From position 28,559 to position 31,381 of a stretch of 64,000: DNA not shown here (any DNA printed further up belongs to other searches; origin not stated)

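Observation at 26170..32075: AT-rich island encoding an orphan glycyl-radical eliminase with an anion permease, an SDR and LysR, but no activating enzyme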

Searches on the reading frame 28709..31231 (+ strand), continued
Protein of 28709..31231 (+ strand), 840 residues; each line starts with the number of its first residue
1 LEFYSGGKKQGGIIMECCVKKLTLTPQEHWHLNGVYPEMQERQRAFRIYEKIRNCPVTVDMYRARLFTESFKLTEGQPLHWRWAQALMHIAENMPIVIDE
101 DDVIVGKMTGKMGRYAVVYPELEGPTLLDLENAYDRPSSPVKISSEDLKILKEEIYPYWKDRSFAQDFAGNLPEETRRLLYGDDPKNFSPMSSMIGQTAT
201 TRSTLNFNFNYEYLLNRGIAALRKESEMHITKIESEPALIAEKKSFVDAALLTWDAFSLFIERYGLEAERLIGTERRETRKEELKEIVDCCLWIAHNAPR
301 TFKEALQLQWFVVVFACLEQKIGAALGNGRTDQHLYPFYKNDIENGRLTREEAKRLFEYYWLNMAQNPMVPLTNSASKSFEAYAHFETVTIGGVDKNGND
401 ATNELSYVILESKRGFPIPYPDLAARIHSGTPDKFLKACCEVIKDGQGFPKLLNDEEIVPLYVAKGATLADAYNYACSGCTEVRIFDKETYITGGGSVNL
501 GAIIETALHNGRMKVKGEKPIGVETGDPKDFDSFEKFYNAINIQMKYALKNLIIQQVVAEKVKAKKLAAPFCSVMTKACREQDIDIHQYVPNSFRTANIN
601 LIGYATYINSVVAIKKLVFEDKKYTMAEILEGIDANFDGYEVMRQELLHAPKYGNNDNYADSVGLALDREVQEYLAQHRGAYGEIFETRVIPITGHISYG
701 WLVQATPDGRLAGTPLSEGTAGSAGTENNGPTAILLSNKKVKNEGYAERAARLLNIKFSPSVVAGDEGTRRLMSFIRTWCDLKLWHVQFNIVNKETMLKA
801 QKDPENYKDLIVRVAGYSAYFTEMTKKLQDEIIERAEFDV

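Call 60: search_solved_structures(query=window:28751-31231:+, max_evalue=1e-130, show_alignments=5)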
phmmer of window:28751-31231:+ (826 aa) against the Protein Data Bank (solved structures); distinct sequences matched with E-value up to 1e-130: 5.
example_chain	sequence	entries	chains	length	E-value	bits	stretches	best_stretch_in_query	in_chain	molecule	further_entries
5ymr_B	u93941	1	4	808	3.1e-230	769.9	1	28-826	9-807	Formate acetyltransferase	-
7kq3_A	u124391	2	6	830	3.6e-224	749.9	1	26-824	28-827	Isethionate sulfite-lyase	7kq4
6lon_B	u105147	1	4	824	6.7e-224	749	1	9-823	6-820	PFL2/glycerol dehydratase family glycyl radical enzyme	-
6vxc_A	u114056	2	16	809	1.4e-135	456.9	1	14-823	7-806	Trans-4-hydroxy-L-proline dehydratase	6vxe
9f3w_A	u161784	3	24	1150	5.1e-135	455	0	34-822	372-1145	Choline trimethylamine-lyase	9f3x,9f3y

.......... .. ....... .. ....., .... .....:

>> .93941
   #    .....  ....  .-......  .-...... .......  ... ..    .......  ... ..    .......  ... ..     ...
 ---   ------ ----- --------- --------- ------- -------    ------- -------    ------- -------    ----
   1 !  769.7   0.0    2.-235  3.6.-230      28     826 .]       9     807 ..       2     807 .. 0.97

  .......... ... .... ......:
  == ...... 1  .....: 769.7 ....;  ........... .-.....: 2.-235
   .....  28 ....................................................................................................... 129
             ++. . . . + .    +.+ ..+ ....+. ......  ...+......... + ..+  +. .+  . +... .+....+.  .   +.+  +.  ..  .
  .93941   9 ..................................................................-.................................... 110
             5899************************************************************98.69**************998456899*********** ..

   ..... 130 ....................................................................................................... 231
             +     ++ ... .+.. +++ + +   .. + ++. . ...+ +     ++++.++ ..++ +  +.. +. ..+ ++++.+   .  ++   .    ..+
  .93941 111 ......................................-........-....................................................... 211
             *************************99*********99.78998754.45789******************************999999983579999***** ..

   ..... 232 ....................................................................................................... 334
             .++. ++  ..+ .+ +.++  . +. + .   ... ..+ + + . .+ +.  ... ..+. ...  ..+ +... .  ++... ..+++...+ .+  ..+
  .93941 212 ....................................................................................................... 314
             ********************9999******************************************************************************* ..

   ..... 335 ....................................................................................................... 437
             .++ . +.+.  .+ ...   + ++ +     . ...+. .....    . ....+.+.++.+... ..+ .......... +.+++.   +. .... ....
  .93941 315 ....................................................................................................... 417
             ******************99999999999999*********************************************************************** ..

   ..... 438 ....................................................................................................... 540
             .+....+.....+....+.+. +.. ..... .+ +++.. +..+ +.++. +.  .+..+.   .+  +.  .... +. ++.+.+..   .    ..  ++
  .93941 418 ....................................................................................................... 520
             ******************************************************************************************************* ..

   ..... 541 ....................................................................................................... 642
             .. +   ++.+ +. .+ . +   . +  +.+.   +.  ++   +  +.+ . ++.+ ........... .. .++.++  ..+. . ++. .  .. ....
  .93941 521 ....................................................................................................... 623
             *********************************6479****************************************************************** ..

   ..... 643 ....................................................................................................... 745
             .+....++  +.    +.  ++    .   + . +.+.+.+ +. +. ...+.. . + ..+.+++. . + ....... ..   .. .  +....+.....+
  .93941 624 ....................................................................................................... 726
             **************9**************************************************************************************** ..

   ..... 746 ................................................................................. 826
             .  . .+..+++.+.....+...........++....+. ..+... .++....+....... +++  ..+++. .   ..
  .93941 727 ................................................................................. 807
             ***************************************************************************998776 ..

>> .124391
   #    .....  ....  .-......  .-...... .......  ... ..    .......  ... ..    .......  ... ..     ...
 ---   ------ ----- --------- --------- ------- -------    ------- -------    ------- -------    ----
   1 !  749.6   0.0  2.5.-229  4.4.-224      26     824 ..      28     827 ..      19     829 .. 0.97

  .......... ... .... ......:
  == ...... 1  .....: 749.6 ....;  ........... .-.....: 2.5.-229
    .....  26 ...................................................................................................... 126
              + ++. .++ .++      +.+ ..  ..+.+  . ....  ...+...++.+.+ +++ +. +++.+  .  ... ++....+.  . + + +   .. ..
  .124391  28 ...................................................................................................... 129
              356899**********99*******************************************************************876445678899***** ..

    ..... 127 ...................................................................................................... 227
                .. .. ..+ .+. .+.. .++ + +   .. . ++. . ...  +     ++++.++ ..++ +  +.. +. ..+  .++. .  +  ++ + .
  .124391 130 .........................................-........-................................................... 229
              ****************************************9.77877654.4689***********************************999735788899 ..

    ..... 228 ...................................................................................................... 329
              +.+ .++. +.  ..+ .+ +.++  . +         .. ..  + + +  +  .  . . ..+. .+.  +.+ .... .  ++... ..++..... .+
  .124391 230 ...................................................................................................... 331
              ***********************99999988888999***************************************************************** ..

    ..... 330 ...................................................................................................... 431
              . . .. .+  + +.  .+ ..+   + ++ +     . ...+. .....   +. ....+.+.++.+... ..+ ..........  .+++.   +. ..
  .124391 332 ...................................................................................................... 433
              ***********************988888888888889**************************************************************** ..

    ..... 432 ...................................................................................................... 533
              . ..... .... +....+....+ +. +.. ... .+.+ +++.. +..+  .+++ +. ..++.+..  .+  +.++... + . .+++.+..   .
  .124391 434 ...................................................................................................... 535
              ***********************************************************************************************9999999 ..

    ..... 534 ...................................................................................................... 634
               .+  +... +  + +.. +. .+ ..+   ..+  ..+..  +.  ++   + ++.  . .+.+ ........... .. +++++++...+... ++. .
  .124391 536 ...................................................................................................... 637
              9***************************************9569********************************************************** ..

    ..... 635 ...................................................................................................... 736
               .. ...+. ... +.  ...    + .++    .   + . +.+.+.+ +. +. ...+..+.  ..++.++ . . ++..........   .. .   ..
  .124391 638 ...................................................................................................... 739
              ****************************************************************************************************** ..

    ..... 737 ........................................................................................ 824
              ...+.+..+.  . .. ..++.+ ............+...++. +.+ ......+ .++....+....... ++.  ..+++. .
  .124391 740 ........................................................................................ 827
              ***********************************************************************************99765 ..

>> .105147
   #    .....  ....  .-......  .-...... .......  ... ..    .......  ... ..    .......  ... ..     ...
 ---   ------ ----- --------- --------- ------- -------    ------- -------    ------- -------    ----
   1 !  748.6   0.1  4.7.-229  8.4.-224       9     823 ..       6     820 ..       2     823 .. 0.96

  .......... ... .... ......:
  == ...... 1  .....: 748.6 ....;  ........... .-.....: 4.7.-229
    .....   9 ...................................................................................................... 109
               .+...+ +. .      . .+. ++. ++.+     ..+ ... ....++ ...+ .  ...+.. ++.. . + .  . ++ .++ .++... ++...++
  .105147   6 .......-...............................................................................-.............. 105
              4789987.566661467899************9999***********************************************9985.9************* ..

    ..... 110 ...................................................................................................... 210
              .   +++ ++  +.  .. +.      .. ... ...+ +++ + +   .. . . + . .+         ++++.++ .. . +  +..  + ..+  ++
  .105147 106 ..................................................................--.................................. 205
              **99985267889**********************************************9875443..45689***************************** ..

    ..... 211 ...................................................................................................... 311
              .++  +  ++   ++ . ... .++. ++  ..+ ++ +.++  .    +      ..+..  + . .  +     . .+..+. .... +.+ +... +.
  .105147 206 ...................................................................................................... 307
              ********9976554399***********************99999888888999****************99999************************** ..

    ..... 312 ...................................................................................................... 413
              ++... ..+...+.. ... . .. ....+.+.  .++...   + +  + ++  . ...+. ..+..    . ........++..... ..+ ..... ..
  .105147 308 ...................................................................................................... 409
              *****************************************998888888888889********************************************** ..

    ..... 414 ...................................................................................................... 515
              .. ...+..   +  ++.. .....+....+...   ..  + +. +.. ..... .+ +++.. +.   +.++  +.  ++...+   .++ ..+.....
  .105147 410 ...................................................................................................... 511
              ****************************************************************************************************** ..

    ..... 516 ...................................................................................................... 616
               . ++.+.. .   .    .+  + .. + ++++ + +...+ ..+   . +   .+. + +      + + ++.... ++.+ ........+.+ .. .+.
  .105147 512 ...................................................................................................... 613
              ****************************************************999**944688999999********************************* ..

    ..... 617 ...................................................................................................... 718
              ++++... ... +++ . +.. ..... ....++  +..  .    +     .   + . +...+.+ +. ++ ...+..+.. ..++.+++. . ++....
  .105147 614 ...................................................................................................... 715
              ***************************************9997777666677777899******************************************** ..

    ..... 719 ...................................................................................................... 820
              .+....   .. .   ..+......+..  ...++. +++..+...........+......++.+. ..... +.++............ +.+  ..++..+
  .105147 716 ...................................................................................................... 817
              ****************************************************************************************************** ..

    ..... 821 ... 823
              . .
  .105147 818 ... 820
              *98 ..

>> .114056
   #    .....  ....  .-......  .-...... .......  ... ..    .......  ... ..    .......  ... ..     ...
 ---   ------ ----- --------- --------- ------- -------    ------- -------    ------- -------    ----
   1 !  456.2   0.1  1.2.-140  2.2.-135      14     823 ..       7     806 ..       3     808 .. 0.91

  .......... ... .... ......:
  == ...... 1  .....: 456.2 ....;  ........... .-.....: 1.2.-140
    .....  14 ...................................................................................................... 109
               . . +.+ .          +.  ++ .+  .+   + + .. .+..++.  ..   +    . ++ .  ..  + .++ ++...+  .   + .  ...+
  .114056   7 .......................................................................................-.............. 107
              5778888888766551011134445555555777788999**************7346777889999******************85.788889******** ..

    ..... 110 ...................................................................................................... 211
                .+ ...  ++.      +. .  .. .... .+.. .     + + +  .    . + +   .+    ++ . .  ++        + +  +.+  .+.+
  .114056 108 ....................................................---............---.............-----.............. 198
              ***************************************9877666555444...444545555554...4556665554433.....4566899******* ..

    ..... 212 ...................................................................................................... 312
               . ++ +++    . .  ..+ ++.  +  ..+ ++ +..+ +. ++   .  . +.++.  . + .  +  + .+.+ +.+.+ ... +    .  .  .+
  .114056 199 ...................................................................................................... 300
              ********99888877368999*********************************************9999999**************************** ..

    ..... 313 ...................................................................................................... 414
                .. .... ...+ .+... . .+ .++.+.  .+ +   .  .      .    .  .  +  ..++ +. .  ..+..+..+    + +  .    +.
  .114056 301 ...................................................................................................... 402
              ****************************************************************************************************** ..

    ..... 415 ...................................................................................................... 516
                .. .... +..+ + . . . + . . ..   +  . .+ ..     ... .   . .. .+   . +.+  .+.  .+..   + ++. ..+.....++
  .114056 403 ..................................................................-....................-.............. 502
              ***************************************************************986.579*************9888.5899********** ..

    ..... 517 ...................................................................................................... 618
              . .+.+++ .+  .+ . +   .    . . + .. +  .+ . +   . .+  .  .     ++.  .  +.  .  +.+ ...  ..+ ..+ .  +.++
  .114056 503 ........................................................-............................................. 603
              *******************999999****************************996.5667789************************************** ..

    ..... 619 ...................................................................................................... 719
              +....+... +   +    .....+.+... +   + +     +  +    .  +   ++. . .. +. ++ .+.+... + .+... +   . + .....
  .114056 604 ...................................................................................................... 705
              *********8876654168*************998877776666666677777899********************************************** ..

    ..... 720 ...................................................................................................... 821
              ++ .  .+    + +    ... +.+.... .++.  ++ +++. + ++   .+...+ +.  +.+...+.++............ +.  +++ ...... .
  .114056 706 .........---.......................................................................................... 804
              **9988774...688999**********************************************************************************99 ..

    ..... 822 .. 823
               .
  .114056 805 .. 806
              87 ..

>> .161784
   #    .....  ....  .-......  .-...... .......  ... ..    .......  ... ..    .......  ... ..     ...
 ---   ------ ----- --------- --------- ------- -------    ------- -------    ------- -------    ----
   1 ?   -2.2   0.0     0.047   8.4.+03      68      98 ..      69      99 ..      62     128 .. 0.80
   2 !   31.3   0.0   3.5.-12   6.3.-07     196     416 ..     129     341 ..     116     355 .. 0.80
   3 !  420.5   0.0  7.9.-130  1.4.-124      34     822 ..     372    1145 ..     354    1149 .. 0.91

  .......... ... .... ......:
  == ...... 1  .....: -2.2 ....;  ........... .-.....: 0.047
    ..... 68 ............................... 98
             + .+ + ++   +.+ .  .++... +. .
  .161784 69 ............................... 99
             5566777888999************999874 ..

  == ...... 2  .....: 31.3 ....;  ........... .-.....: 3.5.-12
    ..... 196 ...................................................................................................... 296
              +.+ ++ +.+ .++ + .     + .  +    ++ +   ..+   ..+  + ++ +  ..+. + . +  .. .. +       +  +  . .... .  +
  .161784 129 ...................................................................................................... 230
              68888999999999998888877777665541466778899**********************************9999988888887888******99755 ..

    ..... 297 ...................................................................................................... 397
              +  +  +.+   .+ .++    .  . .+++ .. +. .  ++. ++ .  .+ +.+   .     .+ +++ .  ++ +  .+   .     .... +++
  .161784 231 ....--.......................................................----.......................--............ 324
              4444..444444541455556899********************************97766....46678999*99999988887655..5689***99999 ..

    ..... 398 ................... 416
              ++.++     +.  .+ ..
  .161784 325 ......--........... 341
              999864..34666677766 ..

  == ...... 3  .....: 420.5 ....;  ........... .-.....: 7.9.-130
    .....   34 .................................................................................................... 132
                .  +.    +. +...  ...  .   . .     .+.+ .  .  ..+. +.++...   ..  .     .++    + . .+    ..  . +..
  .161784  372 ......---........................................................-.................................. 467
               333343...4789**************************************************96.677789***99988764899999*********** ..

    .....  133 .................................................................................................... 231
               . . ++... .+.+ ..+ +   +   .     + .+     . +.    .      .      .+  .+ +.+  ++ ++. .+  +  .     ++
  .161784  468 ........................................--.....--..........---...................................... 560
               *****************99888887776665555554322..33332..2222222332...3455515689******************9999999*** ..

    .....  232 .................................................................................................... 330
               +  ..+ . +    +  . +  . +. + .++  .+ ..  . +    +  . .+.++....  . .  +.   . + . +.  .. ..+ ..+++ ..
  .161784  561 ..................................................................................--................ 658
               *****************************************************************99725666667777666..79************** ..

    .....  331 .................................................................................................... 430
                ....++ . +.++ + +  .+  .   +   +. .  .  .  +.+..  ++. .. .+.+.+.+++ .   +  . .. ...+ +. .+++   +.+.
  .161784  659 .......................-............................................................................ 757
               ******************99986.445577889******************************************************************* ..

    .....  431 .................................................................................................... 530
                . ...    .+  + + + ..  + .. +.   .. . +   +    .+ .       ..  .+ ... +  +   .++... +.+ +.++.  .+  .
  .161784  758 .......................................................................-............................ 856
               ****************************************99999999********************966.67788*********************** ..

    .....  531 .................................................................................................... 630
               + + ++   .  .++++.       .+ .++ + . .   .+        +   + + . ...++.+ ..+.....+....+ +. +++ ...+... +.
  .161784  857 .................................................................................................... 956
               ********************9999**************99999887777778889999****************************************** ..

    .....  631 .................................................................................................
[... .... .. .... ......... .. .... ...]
